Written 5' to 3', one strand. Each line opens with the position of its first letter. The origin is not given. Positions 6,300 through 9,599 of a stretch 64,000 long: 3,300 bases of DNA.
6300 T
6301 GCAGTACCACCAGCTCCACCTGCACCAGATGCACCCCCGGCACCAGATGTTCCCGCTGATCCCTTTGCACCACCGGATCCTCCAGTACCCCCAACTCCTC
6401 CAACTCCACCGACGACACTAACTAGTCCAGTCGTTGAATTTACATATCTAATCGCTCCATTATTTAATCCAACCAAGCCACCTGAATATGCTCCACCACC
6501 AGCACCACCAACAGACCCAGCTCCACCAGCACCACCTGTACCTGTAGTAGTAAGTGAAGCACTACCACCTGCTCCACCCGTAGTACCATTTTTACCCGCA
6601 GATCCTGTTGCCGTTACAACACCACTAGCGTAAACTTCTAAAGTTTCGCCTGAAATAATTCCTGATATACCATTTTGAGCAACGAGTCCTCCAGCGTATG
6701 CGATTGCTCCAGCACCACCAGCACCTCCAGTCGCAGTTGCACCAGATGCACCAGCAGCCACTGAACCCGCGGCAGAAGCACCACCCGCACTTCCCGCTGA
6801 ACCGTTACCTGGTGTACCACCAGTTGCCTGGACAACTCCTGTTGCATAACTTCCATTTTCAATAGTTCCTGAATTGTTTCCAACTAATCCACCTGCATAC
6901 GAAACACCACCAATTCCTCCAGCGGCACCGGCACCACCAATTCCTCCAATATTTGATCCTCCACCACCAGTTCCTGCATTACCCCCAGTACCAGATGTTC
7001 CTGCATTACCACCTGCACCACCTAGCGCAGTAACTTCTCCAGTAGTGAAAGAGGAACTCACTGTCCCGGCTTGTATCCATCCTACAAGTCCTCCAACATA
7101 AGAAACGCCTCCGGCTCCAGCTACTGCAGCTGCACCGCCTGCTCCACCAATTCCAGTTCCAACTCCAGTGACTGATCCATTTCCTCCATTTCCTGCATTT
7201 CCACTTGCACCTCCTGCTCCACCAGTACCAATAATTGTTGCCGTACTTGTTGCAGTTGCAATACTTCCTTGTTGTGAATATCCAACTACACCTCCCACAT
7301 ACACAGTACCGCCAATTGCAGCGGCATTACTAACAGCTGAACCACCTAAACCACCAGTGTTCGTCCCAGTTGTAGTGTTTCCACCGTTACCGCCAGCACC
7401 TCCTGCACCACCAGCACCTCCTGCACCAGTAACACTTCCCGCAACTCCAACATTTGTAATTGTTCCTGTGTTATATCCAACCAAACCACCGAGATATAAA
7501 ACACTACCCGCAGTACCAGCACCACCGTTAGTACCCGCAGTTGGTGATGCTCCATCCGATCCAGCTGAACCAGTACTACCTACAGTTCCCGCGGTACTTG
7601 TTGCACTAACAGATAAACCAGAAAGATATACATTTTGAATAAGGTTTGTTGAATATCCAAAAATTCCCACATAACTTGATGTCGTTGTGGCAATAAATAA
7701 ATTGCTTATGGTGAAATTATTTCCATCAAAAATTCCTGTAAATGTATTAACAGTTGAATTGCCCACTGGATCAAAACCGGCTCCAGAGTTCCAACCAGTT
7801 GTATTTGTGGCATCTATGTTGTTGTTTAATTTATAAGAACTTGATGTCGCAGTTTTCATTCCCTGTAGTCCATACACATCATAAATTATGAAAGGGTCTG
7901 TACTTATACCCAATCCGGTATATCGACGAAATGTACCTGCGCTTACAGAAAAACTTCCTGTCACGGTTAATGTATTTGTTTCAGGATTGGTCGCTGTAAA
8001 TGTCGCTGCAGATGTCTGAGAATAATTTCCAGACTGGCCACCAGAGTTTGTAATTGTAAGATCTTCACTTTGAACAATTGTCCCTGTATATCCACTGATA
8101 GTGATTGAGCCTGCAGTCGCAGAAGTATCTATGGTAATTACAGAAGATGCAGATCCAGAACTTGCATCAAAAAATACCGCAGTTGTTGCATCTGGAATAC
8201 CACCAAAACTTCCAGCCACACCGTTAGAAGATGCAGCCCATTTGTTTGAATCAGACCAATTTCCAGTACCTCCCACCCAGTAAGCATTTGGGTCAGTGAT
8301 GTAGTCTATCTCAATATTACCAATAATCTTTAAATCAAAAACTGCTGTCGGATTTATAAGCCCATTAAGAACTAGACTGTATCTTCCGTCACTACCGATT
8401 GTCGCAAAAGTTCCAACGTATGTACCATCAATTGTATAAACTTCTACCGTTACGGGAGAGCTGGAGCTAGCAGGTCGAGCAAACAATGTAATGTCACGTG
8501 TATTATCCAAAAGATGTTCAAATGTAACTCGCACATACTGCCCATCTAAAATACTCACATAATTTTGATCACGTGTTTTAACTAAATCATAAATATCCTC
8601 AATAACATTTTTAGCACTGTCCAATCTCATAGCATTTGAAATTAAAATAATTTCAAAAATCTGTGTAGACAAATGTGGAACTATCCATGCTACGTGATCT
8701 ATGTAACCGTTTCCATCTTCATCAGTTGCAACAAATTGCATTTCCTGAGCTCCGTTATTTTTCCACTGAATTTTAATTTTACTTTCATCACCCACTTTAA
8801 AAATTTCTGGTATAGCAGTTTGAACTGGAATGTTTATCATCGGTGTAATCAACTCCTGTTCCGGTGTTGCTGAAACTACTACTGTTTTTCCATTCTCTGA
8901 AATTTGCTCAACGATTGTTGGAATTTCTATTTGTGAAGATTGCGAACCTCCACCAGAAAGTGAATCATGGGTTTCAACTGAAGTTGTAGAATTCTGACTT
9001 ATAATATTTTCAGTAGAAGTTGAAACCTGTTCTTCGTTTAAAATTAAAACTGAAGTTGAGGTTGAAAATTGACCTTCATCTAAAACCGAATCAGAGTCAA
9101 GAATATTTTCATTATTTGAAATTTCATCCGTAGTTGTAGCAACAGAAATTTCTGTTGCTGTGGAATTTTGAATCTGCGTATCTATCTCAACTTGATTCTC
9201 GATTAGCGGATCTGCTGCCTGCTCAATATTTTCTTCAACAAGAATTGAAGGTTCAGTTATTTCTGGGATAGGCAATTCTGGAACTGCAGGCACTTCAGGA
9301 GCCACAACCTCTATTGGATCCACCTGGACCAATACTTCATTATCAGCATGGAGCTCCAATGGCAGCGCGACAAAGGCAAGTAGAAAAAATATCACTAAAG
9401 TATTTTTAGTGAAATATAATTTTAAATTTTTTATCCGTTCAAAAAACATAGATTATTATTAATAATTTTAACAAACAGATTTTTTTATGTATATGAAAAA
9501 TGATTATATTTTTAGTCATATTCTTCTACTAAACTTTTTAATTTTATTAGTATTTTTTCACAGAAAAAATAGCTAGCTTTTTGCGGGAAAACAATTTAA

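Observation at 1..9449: Giant (>3100 aa, still open at the window edge) secreted protein built from about 100 degenerate GLUG-type repeats with Gly-rich linkers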

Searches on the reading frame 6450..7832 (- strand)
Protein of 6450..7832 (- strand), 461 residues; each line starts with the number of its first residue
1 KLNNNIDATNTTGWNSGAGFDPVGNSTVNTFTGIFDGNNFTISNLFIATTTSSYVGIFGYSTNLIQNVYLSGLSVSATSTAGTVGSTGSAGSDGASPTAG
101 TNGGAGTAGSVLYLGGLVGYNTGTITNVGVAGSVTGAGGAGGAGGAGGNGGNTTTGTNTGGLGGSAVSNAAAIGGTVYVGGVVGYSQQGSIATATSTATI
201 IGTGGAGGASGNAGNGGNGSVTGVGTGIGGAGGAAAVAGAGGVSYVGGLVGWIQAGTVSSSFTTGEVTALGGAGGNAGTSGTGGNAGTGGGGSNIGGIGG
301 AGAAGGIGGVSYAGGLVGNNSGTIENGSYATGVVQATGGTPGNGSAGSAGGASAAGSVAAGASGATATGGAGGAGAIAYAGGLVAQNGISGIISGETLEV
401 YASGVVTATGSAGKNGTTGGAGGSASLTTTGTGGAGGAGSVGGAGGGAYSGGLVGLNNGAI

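Call 42: predict_structure(alignment_id=A2)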
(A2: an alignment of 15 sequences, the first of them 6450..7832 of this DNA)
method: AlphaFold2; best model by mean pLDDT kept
length: 461 residues; sequences in the alignment: 15
mean_pLDDT: 69.9   pTM: 0.72
mean pLDDT of the five models: 69.9, 61.4, 61.1, 56.4, 50.6
residues with pLDDT >= 90: 74; 70-90: 188; 50-70: 99; < 50: 100
segments of 3 or more residues with pLDDT < 50: 1-39, 287-295, 348-370, 419-439
pLDDT, mean of each block of 10 residues (from residue 1): 40 41 34 38 53 79 87 87 73 62 79 90 91 91 77 58 52 87 90 94 88 66 55 73 91 87 93 79 50 48 75 87 87 88 60 31 36 73 82 80 85 60 42 44 70 81 82
secondary structure, 60 per line:
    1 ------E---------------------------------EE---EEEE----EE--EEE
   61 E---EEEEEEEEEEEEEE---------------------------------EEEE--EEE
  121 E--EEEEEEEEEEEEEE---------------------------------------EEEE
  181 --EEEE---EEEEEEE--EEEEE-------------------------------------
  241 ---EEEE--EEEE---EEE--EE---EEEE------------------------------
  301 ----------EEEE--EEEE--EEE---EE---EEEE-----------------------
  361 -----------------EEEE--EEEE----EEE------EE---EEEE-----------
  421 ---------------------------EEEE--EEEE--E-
elements in order: E46-49 E58-61 E65-78 E112-115 E118-121 E124-137 E177-180 E183-186 E190-196 E199-203 E244-247 E250-253 E257-259 E267-270 E311-314 E317-320 E323-325 E334-337 E378-381 E384-387 E392-394 E406-409 E448-451 E454-457

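Call 47: fold_search(model_id=the predicted structure, library=pdb)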
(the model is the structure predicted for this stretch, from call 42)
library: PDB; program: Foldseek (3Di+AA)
matches with E <= 10: 22; with E <= 0.001: 0
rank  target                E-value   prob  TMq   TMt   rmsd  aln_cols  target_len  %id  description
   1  7jjv_B                4.0e-02  0.06  0.06  0.15  22.9       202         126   22  Crystal waters on the nine polyproline type II helical bundle springtail antifreeze protein from Granisotoma rainieri  (released 2021-01-27)
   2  7jjv_A                9.6e-02  0.04  0.06  0.16  25.9       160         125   29  Crystal waters on the nine polyproline type II helical bundle springtail antifreeze protein from Granisotoma rainieri  (released 2021-01-27)
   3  7uvl_P                2.0e-01  0.51  0.17  0.07  17.9       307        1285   12  IgA1 Protease with IgA1 substrate (released 2022-11-23)
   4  6xja_P                8.3e-01  0.21  0.17  0.07  15.4       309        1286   12  Streptococcus Pneumoniae IgA1 Protease with IgA1 substrate (released 2021-01-20)
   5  6xjb                  1.2e+00  0.07  0.15  0.06  20.2       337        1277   14  IgA1 Protease (released 2020-12-09)
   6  7jgj_A                1.3e+00  0.21  0.18  0.07  18.0       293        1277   14  IgA1 Protease in complex with neutralizing mAb (released 2020-12-09)
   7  3n6z                  1.3e+00  0.09  0.17  0.23  21.0       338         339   11  Crystal structure of a putative immunoglobulin A1 protease (BACOVA_03286) from Bacteroides ovatus at 1.30 A resolution (released 2010-07-21)
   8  7vul_B                1.4e+00  0.01  0.07  0.06  24.1       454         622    8  Structure of Klebsiella Phage P560 depolymerase (released 2022-11-16)
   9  4yz0_A                3.0e+00  0.00  0.06  0.09  25.6       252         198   11  C. bescii Family 3 pectate lyase double mutant K108A/E39Q in complex with trigalacturonic acid (released 2015-12-23)
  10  9k4a_A                3.5e+00  0.01  0.11  0.08  19.6       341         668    8  Cryo-EM structure of depolymerase S2-4 from Klebsiella phage K64-1 (released 2026-03-25)
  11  2vbm_A                3.5e+00  0.00  0.09  0.08  24.8       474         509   10  Tailspike protein of bacteriophage Sf6 complexed with tetrasaccharide (released 2008-04-22)
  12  2pne                  3.9e+00  0.08  0.09  0.45  14.8       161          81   24  Crystal Structure of the Snow Flea Antifreeze Protein (released 2008-04-29)
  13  4urr_A                4.5e+00  0.00  0.09  0.09  23.6       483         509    8  Tailspike protein of Sf6 bacteriophage bound to Shigella flexneri O- antigen octasaccharide fragment (released 2015-07-15)
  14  8tne_C                5.0e+00  0.00  0.08  0.10  24.5       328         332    8  Crystal structure of bacterial pectin methylesterase Pme8A from rumen Butyrivibrio (released 2023-08-16)
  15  4yz0_B                5.3e+00  0.00  0.07  0.11  25.2       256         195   11  C. bescii Family 3 pectate lyase double mutant K108A/E39Q in complex with trigalacturonic acid (released 2015-12-23)
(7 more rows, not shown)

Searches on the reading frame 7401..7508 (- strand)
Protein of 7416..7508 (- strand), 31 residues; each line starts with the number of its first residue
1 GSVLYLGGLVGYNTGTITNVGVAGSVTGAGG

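Call 9: search_protein_families(library=pfam, proteins=[window:7416-7508:-], max_evalue=10)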
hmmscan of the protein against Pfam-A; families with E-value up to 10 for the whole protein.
seq(31 aa): 1 family
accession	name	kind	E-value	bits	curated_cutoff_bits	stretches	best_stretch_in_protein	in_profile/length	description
PF07581.17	Glug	-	2.7e-05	24.7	20.5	1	5-27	4-28/28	The GLUG motif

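Call 80: search_protein_families(library=pfam, alignment_id=A6, max_evalue=0.01)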
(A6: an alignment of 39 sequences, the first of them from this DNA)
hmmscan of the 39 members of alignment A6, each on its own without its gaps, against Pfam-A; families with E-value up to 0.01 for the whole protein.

A. member 1, seq(35 aa): 1 family
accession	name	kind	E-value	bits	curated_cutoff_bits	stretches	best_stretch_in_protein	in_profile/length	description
PF07581.17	Glug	-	5.7e-05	23.7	20.5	1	4-26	4-28/28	The GLUG motif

B. families by the number of members that match (of 39 scanned): 1 family
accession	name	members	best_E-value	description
PF07581.17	Glug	15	1e-05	The GLUG motif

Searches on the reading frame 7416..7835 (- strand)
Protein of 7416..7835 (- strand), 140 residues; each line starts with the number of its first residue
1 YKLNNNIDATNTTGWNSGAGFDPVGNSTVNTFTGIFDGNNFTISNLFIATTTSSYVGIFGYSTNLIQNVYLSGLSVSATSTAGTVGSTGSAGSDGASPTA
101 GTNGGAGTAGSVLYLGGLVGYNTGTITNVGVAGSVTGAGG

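Call 31: search_solved_structures(query=window:7416-7835:-, max_evalue=10, show_alignments=3)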
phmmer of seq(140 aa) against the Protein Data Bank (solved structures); distinct sequences matched with E-value up to 10: 1.
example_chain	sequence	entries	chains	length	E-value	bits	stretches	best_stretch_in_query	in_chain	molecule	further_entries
9fgq_K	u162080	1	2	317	0.06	16.7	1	76-110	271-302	Cell division cycle protein 27 homolog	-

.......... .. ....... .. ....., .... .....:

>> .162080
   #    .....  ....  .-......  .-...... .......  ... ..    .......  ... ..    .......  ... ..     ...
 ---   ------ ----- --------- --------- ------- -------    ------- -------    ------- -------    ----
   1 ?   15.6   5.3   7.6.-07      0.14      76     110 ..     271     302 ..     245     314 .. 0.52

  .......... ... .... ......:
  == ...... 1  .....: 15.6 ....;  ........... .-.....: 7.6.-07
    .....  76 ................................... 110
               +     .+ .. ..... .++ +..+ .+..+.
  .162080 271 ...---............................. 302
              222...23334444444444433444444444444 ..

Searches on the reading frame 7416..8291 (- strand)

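Call 9: search_protein_families(library=pfam, proteins=[window:7416-8291:-], max_evalue=10)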
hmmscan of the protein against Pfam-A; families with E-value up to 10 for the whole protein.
seq(292 aa): 1 family
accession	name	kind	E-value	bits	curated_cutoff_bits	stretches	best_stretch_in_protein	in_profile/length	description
PF05481.17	Myco_19_kDa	-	7.5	7.3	23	1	51-115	34-96/117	Mycobacterium 19 kDa lipoprotein antigen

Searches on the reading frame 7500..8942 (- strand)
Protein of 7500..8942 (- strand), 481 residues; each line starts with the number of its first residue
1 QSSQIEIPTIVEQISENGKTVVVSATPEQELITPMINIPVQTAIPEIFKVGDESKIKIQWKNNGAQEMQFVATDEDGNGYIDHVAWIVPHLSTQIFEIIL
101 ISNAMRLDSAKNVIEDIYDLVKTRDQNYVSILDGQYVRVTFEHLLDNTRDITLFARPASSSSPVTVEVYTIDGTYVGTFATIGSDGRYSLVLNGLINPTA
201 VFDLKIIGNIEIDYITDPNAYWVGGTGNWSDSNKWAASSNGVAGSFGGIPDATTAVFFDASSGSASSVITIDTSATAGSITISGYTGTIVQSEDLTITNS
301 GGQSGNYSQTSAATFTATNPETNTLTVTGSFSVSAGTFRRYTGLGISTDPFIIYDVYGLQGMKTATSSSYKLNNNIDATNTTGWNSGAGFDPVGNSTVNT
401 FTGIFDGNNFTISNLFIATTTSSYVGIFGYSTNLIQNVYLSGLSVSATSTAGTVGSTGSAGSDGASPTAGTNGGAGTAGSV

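Call 25: find_related_loci(query=A1, collection=genome_contigs, flank=10000)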
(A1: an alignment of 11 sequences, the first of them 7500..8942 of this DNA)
Query A1 (481 aa) in genome_contigs; peptide patterns used: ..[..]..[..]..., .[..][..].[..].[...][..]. (x = any residue, [..] = any of these).
154 stretches matched a pattern; 69 encode a relative of the query (tblastn E <= 1e-3); 68 distinct loci.
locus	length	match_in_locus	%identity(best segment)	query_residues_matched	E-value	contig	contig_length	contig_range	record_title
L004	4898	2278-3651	75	8-466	0e+0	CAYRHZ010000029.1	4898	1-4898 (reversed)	MAG TPA_asm: uncultured Candidatus Saccharibacteria bacterium isolate SRP286056_co1_489 genome assembly, contig: NODE_25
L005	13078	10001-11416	73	6-478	0e+0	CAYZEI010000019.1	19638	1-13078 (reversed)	MAG TPA_asm: uncultured Candidatus Saccharibacteria bacterium isolate SRP278252_co1_767 genome assembly, contig: NODE_46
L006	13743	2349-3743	73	1-467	0e+0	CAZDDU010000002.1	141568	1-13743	MAG TPA_asm: uncultured Candidatus Saccharibacteria bacterium isolate SRP286056_co1_543 genome assembly, contig: NODE_76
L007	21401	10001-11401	71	1-466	0e+0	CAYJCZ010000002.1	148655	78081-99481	MAG TPA_asm: uncultured Candidatus Saccharibacteria bacterium isolate ERP123247_co1_110 genome assembly, contig: NODE_45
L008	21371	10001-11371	69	8-466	0e+0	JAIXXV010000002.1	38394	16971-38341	MAG: bacterium isolate D4_MAG_00069 pond_D4_MAG_00069_000000000039, whole genome shotgun sequence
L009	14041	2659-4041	70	8-467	0e+0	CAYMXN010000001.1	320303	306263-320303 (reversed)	MAG TPA_asm: uncultured Candidatus Saccharibacteria bacterium isolate SRP292972_co3_20 genome assembly, contig: NODE_39_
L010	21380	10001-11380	70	8-466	0e+0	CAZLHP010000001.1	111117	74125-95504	MAG TPA_asm: uncultured Candidatus Saccharibacteria bacterium isolate SRP286056_co1_109 genome assembly, contig: NODE_12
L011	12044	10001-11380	70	8-466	0e+0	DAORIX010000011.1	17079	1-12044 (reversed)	MAG TPA_asm: Candidatus Paceibacterota bacterium isolate AMR_MDS_5566 NODE_558_length_17079_cov_7.336642, whole genome s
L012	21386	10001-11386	69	7-468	0e+0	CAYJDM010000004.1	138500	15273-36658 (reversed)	MAG TPA_asm: uncultured Candidatus Saccharibacteria bacterium isolate ERP123247_co1_51 genome assembly, contig: NODE_52_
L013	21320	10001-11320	71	6-446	0e+0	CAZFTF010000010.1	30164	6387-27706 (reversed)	MAG TPA_asm: uncultured Candidatus Peribacteria bacterium isolate SRP286056_co1_539 genome assembly, contig: NODE_1709_l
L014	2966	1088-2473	67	4-462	0e+0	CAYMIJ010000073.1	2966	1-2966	MAG TPA_asm: uncultured Flavobacteriaceae bacterium isolate SRP170004_co1_396 genome assembly, contig: NODE_58402_length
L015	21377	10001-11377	69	10-467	0e+0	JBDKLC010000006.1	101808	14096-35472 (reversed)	MAG: Candidatus Parcubacteria bacterium isolate hopbrook_2019_sw_WHONDRS-S19S_0012_B_bin.20 scaffold_847478, whole genom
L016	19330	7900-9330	66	7-480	0e+0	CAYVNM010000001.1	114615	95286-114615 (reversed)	MAG TPA_asm: uncultured Candidatus Saccharibacteria bacterium isolate SRP278252_co2_282 genome assembly, contig: NODE_22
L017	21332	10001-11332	67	10-450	0e+0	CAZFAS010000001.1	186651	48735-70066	MAG TPA_asm: uncultured Candidatus Saccharibacteria bacterium isolate SRP278252_co2_162 genome assembly, contig: NODE_75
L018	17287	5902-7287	68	7-466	0e+0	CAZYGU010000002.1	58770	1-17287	MAG TPA_asm: uncultured Candidatus Saccharibacteria bacterium isolate SRP278252_co2_822 genome assembly, contig: NODE_84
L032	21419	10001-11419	62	3-476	0e+0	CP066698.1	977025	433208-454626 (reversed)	MAG: Candidatus Falkowbacteria bacterium isolate NC_groundwater_1683_Pr3_B-0.1um_40_26 chromosome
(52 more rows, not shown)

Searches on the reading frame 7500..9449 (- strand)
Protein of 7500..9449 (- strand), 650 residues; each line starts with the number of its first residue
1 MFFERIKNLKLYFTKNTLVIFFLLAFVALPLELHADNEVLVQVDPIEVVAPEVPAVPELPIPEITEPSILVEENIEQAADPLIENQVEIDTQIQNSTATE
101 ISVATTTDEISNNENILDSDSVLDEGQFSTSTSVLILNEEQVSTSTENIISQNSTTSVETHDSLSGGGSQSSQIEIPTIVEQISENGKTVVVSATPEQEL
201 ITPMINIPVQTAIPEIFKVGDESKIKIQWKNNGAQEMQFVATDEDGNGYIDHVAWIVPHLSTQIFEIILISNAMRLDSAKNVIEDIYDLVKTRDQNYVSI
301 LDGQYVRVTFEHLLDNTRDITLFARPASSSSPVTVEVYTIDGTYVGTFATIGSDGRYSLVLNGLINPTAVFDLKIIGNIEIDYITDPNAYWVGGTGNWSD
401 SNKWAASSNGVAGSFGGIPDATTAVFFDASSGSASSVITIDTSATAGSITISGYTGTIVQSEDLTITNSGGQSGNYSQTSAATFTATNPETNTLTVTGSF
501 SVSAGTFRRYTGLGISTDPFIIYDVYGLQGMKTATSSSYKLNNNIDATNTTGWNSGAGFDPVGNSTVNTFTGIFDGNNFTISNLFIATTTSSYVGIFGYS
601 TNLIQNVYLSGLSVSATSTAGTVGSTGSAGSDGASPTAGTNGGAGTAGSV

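Call 13: find_homologous_proteins(query=window:7500-9449:-)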
Query window:7500-9449:- (650 aa): 41 proteins with E <= 0.001 among 8000 candidates.
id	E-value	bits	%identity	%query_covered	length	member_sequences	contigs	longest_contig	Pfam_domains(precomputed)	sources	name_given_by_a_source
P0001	3.0e-205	701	69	71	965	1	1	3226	-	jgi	jgi:hypothetical protein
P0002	5.1e-186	638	63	71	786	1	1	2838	-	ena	-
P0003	8.3e-174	598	75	56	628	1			-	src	-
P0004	1.2e-166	574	61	68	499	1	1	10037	-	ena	-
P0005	7.5e-155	535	55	76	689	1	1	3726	PF07581.18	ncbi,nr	ncbi:MAG: hypothetical protein MUD10_05375, partial [Candidatus Pacebacteria bacterium]|nr:hypotheti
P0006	1.4e-146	508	71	49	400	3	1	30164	-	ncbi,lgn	-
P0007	3.4e-142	493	51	80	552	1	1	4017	-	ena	-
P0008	3.1e-129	450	65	50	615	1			-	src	-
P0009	6.5e-120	420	60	51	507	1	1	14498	-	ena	-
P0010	9.5e-83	297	66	33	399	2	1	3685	-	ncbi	-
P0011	5.5e-79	284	49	50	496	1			-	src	-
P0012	4.4e-67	245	45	50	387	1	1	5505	-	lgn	-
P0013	1.1e-58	217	37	57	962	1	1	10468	-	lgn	-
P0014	1.9e-50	190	48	30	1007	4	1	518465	PF10102.15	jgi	jgi:hypothetical protein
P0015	5.3e-49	185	49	33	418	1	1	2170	-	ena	-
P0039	3.0e-6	44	49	14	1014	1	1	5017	PF18657.7,PF07581.18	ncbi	ncbi:YDG domain-containing protein [Glaciimonas sp. GG7]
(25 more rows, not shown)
